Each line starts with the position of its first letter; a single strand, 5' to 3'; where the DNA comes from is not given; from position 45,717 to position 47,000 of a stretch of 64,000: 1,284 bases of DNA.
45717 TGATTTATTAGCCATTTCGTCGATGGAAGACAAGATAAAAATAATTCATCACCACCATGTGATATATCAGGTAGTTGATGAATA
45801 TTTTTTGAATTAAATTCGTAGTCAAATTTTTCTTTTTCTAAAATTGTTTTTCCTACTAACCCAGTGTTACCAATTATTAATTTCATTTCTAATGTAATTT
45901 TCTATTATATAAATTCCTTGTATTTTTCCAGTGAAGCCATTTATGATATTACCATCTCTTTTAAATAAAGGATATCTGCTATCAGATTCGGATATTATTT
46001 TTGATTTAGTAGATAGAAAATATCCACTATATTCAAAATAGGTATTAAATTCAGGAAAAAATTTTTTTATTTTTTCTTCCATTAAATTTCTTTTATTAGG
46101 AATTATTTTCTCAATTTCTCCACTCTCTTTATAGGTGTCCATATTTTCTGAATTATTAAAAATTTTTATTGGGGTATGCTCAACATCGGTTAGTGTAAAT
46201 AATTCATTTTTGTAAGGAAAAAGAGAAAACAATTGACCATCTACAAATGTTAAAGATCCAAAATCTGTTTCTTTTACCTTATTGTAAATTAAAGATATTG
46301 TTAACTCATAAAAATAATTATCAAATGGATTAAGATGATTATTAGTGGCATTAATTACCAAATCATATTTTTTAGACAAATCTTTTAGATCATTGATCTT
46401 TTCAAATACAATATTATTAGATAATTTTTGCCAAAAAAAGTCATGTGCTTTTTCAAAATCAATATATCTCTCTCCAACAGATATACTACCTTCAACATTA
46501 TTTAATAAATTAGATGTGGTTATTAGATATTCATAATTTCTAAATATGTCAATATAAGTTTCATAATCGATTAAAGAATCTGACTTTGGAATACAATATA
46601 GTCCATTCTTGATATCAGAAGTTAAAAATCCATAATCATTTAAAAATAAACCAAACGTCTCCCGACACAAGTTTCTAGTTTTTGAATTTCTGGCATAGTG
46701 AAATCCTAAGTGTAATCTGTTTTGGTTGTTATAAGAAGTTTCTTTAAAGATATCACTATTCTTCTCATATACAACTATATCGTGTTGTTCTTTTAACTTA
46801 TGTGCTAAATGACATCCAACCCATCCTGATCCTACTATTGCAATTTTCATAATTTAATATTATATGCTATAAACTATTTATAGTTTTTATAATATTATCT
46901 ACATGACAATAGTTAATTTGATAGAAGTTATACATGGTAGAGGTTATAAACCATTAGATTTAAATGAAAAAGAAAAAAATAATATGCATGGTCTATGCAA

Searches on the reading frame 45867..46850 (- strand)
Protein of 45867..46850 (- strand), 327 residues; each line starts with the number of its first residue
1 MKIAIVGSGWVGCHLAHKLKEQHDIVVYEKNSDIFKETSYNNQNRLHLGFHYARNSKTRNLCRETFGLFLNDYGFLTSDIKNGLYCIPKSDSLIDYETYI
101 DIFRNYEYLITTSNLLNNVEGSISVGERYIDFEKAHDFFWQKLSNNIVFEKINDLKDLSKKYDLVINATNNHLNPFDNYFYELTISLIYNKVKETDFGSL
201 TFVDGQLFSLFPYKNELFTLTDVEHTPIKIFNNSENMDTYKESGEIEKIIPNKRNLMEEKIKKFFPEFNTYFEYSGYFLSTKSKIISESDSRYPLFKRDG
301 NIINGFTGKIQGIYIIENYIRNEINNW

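Call 11: search_protein_families(library=phrogs, proteins=[window:45867-46850:-], max_evalue=0.00001)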
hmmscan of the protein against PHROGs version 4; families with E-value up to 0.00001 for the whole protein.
window:45867-46850:- (327 aa): 0 families

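Call 14: search_protein_families(library=pfam, proteins=[window:45867-46850:-], max_evalue=0.001)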
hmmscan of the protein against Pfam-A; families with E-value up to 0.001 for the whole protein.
window:45867-46850:- (327 aa): 2 families
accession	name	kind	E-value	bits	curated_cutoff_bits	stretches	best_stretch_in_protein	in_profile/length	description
PF01266.30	DAO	-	2.1e-09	37.8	27.9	1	2-69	1-71/353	FAD dependent oxidoreductase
PF13450.12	NAD_binding_8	-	1.7e-06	28.6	21.9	1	5-56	1-55/68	NAD(P)-binding Rossmann-like domain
